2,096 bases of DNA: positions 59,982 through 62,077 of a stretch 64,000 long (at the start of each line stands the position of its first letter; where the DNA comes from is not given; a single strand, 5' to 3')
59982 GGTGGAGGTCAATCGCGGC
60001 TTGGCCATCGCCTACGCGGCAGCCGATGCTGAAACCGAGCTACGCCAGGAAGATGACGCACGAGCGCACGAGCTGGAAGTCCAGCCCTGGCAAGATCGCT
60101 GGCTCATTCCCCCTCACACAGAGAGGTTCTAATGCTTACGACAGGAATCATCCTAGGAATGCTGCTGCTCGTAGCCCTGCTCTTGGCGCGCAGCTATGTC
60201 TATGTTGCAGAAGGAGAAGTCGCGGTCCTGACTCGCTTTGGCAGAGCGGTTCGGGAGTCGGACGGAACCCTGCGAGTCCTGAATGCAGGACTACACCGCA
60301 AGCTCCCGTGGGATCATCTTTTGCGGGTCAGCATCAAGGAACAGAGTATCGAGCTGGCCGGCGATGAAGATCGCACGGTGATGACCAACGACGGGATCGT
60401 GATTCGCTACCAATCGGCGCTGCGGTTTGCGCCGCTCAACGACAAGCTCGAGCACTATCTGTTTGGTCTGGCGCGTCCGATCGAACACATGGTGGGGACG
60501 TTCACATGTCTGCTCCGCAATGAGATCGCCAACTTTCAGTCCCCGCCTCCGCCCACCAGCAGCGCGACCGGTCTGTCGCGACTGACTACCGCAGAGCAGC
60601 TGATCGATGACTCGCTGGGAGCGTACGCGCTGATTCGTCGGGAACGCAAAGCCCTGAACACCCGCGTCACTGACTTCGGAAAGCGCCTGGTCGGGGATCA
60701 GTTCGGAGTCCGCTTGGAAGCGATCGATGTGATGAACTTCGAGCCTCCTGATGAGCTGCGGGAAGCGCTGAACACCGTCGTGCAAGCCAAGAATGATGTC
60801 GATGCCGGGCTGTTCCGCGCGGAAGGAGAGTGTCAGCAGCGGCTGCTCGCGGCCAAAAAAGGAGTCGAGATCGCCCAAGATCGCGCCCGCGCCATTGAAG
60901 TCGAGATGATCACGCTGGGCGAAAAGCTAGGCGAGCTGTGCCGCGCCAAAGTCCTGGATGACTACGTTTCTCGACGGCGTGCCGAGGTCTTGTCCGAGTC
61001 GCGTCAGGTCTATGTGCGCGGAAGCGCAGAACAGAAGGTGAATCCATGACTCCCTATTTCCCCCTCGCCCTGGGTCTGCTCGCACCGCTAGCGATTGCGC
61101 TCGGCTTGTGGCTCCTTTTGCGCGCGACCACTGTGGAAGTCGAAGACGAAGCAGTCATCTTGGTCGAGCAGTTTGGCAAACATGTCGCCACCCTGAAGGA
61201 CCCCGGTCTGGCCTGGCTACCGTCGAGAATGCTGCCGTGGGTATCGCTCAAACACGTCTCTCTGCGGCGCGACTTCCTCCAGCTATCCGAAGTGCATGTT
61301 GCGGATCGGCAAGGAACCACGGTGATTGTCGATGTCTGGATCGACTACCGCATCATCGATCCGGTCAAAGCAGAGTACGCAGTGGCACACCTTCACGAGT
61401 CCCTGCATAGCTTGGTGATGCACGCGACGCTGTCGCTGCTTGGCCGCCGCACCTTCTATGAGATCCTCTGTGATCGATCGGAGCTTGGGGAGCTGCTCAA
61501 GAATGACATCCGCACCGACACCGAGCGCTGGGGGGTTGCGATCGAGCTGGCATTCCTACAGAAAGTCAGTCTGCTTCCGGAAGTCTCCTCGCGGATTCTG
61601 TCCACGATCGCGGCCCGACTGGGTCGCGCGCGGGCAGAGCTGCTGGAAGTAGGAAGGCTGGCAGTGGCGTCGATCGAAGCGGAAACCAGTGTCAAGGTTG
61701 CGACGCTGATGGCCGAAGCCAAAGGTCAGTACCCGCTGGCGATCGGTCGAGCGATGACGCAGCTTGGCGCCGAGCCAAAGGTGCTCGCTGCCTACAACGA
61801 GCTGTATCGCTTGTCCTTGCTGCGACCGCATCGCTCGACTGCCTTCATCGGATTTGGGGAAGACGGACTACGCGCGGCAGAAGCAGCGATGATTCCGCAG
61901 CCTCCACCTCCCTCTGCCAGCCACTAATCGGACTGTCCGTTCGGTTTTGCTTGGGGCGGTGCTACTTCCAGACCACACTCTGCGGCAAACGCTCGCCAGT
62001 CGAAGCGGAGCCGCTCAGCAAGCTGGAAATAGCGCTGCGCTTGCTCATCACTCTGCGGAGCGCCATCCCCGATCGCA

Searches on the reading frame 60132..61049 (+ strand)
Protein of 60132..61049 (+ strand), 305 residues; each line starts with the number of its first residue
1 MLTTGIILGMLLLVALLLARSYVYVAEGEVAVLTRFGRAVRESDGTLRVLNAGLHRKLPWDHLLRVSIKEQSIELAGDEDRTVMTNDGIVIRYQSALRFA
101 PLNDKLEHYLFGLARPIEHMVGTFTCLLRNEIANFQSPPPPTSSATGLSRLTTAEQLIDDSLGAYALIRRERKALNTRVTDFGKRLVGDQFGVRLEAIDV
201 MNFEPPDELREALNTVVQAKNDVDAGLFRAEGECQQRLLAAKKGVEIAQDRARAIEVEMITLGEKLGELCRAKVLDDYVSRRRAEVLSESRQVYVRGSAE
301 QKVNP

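Call 19: search_protein_families(library=pfam, proteins=[window:60132-61049:+], max_evalue=0.001)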
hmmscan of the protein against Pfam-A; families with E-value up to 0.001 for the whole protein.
window:60132-61049:+ (305 aa): 1 family
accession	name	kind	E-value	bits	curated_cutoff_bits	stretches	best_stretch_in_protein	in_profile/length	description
PF01145.31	Band_7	-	7.8e-16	59.1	23.6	1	25-233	3-175/176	SPFH domain / Band 7 family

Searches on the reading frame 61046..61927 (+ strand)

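Call 59: search_protein_families(library=pfam, proteins=[window:61046-61927:+], max_evalue=0.001)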
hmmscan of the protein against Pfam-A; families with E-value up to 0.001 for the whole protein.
window:61046-61927:+ (293 aa): 1 family
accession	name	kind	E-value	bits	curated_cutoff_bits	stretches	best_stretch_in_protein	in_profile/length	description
PF01145.31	Band_7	-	1.3e-14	55.1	23.6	1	33-192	4-163/176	SPFH domain / Band 7 family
